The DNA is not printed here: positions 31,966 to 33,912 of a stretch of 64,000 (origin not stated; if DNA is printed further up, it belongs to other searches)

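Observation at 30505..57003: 26-kb sulfatase-rich polysaccharide utilization locus (sulfated-glycan PUL)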

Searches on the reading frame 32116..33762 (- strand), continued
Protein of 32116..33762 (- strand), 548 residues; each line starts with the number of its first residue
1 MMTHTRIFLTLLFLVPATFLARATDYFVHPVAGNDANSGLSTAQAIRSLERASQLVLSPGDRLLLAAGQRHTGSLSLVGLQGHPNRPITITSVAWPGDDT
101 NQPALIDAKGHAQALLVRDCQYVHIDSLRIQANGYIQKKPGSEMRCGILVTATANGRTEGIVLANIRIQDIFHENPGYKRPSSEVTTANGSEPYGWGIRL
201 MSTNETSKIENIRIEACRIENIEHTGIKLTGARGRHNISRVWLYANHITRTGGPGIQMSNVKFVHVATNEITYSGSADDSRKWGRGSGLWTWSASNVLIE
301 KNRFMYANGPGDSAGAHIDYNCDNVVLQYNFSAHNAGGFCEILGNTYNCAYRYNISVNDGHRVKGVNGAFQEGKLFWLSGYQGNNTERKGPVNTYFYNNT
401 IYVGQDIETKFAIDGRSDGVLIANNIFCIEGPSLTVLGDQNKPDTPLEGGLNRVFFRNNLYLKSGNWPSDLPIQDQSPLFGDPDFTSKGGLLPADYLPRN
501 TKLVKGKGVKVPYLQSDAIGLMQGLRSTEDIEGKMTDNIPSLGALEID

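Call 43: search_solved_structures(query=A1, max_evalue=0.01, show_alignments=2)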
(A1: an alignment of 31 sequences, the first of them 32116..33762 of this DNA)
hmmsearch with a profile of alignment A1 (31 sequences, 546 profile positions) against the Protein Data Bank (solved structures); distinct sequences matched with E-value up to 0.01: 5.
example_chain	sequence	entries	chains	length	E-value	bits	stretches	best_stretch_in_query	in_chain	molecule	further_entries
7v6m_A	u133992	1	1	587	8.4e-25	90.7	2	20-251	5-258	Fibronectin type III domain-containing protein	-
6kqs_A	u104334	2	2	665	4.3e-23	85.1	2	24-171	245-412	lacto-N-biosidase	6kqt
7v6i_A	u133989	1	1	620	1.6e-20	76.6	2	17-134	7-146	Lacto-N-biosidase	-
5gqc_A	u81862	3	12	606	3.6e-20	75.4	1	18-134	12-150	Lacto-N-biosidase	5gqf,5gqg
24mr_A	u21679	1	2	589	1.6e-18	70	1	24-134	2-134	Lacto-N-biosidase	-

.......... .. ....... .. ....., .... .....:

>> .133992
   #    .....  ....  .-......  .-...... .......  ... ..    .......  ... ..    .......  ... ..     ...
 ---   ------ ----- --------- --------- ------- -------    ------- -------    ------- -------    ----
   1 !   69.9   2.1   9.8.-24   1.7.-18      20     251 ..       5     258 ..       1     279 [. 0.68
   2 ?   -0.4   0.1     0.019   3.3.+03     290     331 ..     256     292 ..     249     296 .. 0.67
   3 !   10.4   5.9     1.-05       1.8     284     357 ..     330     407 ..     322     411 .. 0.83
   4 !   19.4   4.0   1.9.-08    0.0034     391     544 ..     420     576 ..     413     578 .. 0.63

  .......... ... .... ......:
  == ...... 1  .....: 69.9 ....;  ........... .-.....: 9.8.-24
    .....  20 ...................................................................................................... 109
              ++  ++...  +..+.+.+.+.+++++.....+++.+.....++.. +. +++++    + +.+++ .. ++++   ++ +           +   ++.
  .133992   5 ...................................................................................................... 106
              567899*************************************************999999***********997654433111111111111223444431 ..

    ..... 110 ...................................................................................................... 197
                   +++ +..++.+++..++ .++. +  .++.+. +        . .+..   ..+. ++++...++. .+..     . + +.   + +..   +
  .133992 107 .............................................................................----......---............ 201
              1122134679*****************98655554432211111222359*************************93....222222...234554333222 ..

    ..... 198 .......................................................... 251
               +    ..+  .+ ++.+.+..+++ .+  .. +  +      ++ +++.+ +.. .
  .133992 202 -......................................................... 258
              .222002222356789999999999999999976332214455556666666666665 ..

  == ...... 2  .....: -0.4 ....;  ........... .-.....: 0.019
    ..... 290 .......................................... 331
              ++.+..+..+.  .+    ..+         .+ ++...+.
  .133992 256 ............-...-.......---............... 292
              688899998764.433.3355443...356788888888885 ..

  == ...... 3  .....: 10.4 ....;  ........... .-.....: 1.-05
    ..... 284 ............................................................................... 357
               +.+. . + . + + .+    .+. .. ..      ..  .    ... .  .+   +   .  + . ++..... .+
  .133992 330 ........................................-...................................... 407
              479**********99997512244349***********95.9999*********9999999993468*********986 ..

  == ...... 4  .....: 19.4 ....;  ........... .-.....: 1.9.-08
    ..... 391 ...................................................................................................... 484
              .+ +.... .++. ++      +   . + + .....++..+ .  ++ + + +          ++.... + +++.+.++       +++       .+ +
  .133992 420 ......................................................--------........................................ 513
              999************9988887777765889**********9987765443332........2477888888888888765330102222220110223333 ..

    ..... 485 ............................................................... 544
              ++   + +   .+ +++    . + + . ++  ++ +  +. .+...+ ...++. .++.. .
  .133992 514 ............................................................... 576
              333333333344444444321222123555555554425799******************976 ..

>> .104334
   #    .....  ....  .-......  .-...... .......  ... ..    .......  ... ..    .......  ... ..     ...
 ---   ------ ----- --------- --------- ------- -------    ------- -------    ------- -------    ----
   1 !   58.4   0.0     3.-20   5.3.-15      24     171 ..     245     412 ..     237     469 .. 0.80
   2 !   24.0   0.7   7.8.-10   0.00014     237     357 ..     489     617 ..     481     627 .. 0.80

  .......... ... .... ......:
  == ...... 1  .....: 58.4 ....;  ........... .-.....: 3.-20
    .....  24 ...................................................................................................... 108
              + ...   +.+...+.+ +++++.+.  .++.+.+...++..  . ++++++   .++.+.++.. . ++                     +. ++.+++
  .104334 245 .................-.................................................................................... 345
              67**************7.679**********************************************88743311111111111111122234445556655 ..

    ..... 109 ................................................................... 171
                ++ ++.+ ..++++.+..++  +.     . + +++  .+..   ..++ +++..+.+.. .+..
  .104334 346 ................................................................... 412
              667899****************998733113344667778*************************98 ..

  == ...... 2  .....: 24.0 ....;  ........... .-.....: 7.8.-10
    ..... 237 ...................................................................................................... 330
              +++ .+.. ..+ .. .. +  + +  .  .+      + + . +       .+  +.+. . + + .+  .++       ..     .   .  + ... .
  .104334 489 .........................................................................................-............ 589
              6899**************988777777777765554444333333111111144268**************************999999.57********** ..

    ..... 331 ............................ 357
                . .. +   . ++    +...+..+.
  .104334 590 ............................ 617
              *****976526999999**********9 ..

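Call 49: find_encoding_contigs(protein=P0232, flank=10000, max_places=2)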
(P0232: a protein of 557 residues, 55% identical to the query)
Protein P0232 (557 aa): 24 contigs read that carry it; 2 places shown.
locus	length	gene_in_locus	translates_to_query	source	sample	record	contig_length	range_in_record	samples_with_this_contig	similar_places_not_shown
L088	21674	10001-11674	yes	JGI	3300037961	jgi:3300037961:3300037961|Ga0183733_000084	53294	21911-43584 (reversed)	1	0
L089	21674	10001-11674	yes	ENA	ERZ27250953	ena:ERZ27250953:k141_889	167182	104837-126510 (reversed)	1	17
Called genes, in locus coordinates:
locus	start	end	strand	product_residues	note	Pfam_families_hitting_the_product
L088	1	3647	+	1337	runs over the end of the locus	-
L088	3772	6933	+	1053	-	-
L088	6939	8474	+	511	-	PF14322:SusD-like_3, PF07980:SusD_RagB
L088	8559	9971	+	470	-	PF00884:Sulfatase, PF01663:Phosphodiest (weak), PF16347:SGSH_C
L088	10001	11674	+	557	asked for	PF13229:Beta_helix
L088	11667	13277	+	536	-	PF00884:Sulfatase, PF01663:Phosphodiest (faint)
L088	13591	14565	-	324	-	PF03631:Virul_fac_BrkB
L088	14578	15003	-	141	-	PF13279:4HBT_2, PF03061:4HBT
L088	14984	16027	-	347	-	PF02618:YceG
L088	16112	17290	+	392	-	PF08534:Redoxin, PF00578:AhpC-TSA, PF13098:Thioredoxin_2 (weak), PF13905:Thioredoxin_8 (weak)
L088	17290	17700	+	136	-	PF00293:NUDIX, PF14815:NUDIX_4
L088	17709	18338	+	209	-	PF01300:Sua5_yciO_yrdC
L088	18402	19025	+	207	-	PF08889:WbqC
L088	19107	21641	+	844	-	PF02861:Clp_N, PF13191:AAA_16 (weak), PF00004:AAA, PF17871:AAA_lid_9, PF00004:AAA, PF07724:AAA_2, PF07728:AAA_5, PF10431:ClpB_D2-small, +9 more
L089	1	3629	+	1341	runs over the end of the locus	PF07494:Reg_prop (faint), PF07495:Y_Y_Y, PF00512:HisKA, PF02518:HATPase_c, PF00072:Response_reg, PF12833:HTH_18, PF00165:HTH_AraC (weak)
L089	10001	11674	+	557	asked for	PF13229:Beta_helix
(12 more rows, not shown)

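Call 50: find_encoding_contigs(protein=P0211, flank=10000, max_places=1)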
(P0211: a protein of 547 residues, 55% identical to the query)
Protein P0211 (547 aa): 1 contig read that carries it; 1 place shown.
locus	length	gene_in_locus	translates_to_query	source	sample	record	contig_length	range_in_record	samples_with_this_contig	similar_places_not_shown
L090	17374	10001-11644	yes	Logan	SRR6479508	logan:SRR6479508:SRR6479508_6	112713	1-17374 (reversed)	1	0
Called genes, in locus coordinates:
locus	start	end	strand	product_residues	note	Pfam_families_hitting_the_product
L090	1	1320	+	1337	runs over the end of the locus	PF07494:Reg_prop (faint), PF08450:SGL (faint), PF07495:Y_Y_Y, PF00512:HisKA, PF02518:HATPase_c, PF00072:Response_reg, PF12833:HTH_18, PF00165:HTH_AraC (weak)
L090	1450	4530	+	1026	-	PF13620:CarboxypepD_reg, PF13715:CarbopepD_reg_2, PF07715:Plug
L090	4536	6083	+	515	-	PF14322:SusD-like_3, PF07980:SusD_RagB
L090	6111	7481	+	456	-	PF11790:Glyco_hydro_cc, PF02018:CBM_4_9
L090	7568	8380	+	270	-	PF18962:Por_Secre_tail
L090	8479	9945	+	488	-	PF00884:Sulfatase, PF01663:Phosphodiest (faint), PF16347:SGSH_C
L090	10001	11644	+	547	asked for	PF13229:Beta_helix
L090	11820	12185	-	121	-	-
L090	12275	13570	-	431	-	PF04413:Glycos_transf_N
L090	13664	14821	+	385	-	PF00155:Aminotran_1_2, PF00266:Aminotran_5, PF01041:DegT_DnrJ_EryC1, PF01212:Beta_elim_lyase, PF01053:Cys_Met_Meta_PP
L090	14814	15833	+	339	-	PF00106:adh_short (weak), PF01073:3Beta_HSD, PF01370:Epimerase, PF02719:Polysacc_synt_2 (weak), PF04321:RmlD_sub_bind, PF16363:GDP_Man_Dehyd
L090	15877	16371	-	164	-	PF01252:Peptidase_A8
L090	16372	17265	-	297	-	PF00698:Acyl_transf_1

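Call 56: search_protein_families(library=pfam, proteins=[L012:19951-21135:+, L012:18376-19893:+, L031:6465-7280:+, L024:1721-3274:+, L018:11700-13112:-, L015:11684-12850:+, L015:13868-14914:+, L015:12826-13902:+, L052:5883-6761:+], max_evalue=0.001)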
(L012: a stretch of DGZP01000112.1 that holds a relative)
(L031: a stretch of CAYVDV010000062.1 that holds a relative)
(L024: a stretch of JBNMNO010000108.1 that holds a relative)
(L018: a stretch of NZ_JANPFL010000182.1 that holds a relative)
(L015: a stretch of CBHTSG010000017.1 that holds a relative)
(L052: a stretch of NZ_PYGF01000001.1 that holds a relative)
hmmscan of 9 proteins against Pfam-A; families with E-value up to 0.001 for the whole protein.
L012:19951-21135:+ (395 aa): 1 family
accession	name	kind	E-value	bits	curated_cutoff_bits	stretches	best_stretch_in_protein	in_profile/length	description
PF04616.20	Glyco_hydro_43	-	3.4e-16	59.9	32.2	1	226-379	117-286/288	Glycosyl hydrolases family 43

L012:18376-19893:+ (506 aa): 1 family
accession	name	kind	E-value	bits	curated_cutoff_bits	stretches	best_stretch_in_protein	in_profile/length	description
PF03629.24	SASA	-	6.8e-18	65.5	24.8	2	276-387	119-225/226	Carbohydrate esterase, sialic acid-specific acetylesterase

L031:6465-7280:+ (272 aa): 2 families
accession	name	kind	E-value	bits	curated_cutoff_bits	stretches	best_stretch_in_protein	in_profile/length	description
PF18962.6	Por_Secre_tail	-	5.1e-14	52.8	27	1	203-264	2-68/75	Secretion system C-terminal sorting domain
PF02018.23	CBM_4_9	-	1.4e-05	25.9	25.9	1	42-171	1-131/136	Carbohydrate binding domain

L024:1721-3274:+ (518 aa): 2 families
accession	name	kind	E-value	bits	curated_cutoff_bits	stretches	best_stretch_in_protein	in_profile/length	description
PF18962.6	Por_Secre_tail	-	2.1e-14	54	27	1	449-517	1-75/75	Secretion system C-terminal sorting domain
PF00722.28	Glyco_hydro_16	-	1.8e-13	50.7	22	1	225-378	6-140/175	Glycosyl hydrolases family 16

L018:11700-13112:- (471 aa): 1 family
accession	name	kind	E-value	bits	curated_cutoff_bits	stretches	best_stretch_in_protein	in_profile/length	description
PF07690.21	MFS_1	-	6.6e-48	163.8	33.4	1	25-402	1-345/347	Major Facilitator Superfamily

L015:11684-12850:+ (389 aa): 3 families
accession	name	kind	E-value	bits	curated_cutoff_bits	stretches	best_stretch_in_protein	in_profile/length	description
PF00288.32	GHMP_kinases_N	-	1.4e-23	83.3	22.3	1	94-182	1-87/87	GHMP kinases N terminal domain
PF10509.15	GalKase_gal_bdg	-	7.6e-22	77.1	23.1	1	13-59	2-48/49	Galactokinase galactose-binding signature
PF08544.19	GHMP_kinases_C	-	1.4e-07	32.3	21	1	287-362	4-80/85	GHMP kinases C terminal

L015:13868-14914:+ (349 aa): 7 families
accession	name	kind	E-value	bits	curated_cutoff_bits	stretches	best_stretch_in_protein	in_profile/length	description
PF16363.11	GDP_Man_Dehyd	-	8.4e-54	183.7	27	1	17-338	1-330/332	GDP-mannose 4,6 dehydratase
PF01370.27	Epimerase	-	5.4e-52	177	20.9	1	16-277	1-240/240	NAD dependent epimerase/dehydratase family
PF01073.25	3Beta_HSD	-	4.7e-13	49.3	22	1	17-264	1-234/280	3-beta hydroxysteroid dehydrogenase/isomerase family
PF02719.21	Polysacc_synt_2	-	2.5e-11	43.7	20.2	1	16-138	1-129/293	Polysaccharide biosynthesis protein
PF04321.23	RmlD_sub_bind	-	4.7e-11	42.7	27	1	15-178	2-141/287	RmlD substrate binding domain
PF07993.18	NAD_binding_4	-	3.8e-06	26.7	20.1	1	81-184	85-199/258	Male sterility protein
PF13460.12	NAD_binding_10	-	0.0004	20.7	27.2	1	20-176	1-134/184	NAD(P)H-binding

L015:12826-13902:+ (359 aa): 3 families
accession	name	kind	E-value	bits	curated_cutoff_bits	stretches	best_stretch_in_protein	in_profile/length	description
PF02744.22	GalP_UDP_tr_C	-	2e-66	223.2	29.2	1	192-354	2-163/165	Galactose-1-phosphate uridyl transferase, C-terminal domain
PF01087.27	GalP_UDP_transf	-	6e-65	219.6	22.1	1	10-185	2-184/184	Galactose-1-phosphate uridyl transferase, N-terminal domain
PF01230.28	HIT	-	0.0003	21.8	21.5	0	217-280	4-67/98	HIT domain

L052:5883-6761:+ (293 aa): 2 families
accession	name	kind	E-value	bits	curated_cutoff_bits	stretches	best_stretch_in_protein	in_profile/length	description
PF00722.28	Glyco_hydro_16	-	1.3e-15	57.8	22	1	112-285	25-173/175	Glycosyl hydrolases family 16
PF03935.22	SKN1_KRE6_Sbg1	-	2.9e-12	46.2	30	1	38-154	115-223/501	Beta-glucan synthesis-associated protein SKN1/KRE6/Sbg1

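Call 60: search_protein_families(library=ncbifam, proteins=[L012:19951-21135:+, L012:18376-19893:+, L024:1721-3274:+, L052:5883-6761:+], max_evalue=0.001)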
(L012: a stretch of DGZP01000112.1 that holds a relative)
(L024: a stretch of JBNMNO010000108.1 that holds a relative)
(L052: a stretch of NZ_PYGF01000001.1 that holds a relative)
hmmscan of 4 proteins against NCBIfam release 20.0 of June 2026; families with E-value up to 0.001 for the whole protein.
L012:19951-21135:+ (395 aa): 2 families
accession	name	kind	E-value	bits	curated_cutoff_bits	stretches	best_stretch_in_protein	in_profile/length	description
NF053746.1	NdoAlphArabAbnB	equivalog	1.4e-05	24.2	750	0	282-323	77-119/446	arabinan endo-1,5-alpha-L-arabinosidase AbnB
NF053747.1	NdoAlphArabAbnA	equivalog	3.7e-05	23.2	480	0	230-297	147-217/310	arabinan endo-1,5-alpha-L-arabinosidase AbnA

L012:18376-19893:+ (506 aa): 1 family
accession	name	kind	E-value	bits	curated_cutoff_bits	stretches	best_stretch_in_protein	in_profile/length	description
NF033510.3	Ca_tandemer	repeat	1e-06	29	50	1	27-93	13-86/96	Ca2+-stabilized repeat-containing adhesin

L024:1721-3274:+ (518 aa): 5 families
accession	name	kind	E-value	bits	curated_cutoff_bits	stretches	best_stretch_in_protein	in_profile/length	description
TIGR04183.1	Por_Secre_tail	domain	6.1e-16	58.2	23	1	449-518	1-72/72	T9SS type A sorting domain-containing protein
NF038113.1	T9SSA_dep_M36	equivalog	1.8e-13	49.6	885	1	428-518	769-869/869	T9SS-dependent M36 family metallopeptidase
NF041449.1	K_carrageenase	equivalog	3.8e-10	39.4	350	1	174-312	8-145/283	kappa-carrageenase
NF052392.1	BetGlycExoK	equivalog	1.3e-05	24.8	350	1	192-380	35-205/261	endo-1,3-1,4-beta-glycanase ExoK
NF052644.1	T9SS_DNase_Rie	equivalog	7.5e-05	22.2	260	1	436-516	172-249/251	T9SS-dependent surface endonuclease, AS87_RS02955 family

L052:5883-6761:+ (293 aa): 1 family
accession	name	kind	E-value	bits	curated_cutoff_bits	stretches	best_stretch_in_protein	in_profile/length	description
NF052454.1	BtaGlycanEglC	equivalog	3.8e-18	65.6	700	1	54-290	238-457/459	endo-1,3-1,4-beta-glycanase EglC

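Call 73: search_protein_families(library=pfam, proteins=[L063:20025-21125:+, L066:16515-18173:+, L066:9300-9962:+, L014:20345-21445:+], max_evalue=0.001)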
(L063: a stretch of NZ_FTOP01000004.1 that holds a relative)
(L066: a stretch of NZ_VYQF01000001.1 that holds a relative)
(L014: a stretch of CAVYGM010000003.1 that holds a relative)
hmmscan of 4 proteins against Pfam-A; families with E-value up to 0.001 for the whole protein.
L063:20025-21125:+ (367 aa): 1 family
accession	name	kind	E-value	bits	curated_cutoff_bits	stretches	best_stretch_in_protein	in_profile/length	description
PF01263.26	Aldose_epim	-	6.2e-82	275.8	27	1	35-362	3-298/299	Aldose 1-epimerase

L066:16515-18173:+ (553 aa): 1 family
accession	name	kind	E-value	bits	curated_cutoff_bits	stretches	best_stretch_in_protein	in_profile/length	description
PF00474.23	SSF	-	8.2e-58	196.6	22.8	1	38-449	1-406/406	Sodium:solute symporter family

L066:9300-9962:+ (221 aa): 3 families
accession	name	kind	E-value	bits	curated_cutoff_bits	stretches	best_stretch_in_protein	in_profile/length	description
PF13472.12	Lipase_GDSL_2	-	3e-10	41.3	32.9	1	32-205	2-177/178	GDSL-like Lipase/Acylhydrolase family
PF04311.20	DUF459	-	1.9e-05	24.5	27.2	0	28-183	1-153/197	Protein of unknown function (DUF459)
PF00657.28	Lipase_GDSL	-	3.2e-05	24.6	23.6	1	72-209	69-206/208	GDSL-like Lipase/Acylhydrolase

L014:20345-21445:+ (367 aa): 1 family
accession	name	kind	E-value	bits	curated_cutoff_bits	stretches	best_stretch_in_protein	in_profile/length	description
PF02615.19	Ldh_2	-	1.9e-123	412.3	38.8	1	16-356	3-332/333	Malate/L-lactate dehydrogenase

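Call 80: search_protein_representatives(alignment_id=A1)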
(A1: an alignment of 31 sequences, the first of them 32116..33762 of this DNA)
Query: 31 sequences, 546 profile positions. Proteins with E-value up to 0.001 (for the whole library): 10640; up to 1e-10: 2799; up to 1e-30: 366. The best 150 are listed.
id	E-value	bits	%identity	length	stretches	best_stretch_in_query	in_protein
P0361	7.0e-253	856.8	-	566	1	16-544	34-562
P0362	2.4e-252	855.0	-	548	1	10-544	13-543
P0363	1.6e-227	773.1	-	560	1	23-545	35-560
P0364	4.2e-202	689.2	-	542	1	7-545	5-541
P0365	5.4e-201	685.5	-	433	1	117-545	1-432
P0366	1.5e-197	674.1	-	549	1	6-544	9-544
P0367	7.6e-196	668.5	-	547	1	8-543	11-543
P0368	3.0e-187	640.1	-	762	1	22-545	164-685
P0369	3.7e-181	620.0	-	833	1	18-545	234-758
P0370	5.5e-180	616.2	-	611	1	7-545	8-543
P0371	3.6e-175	600.3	-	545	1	21-545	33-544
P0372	4.4e-175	600.0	-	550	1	5-544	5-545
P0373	1.8e-174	597.9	-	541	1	9-545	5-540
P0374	1.9e-172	591.3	-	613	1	7-544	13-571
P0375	9.6e-171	585.7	-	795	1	8-544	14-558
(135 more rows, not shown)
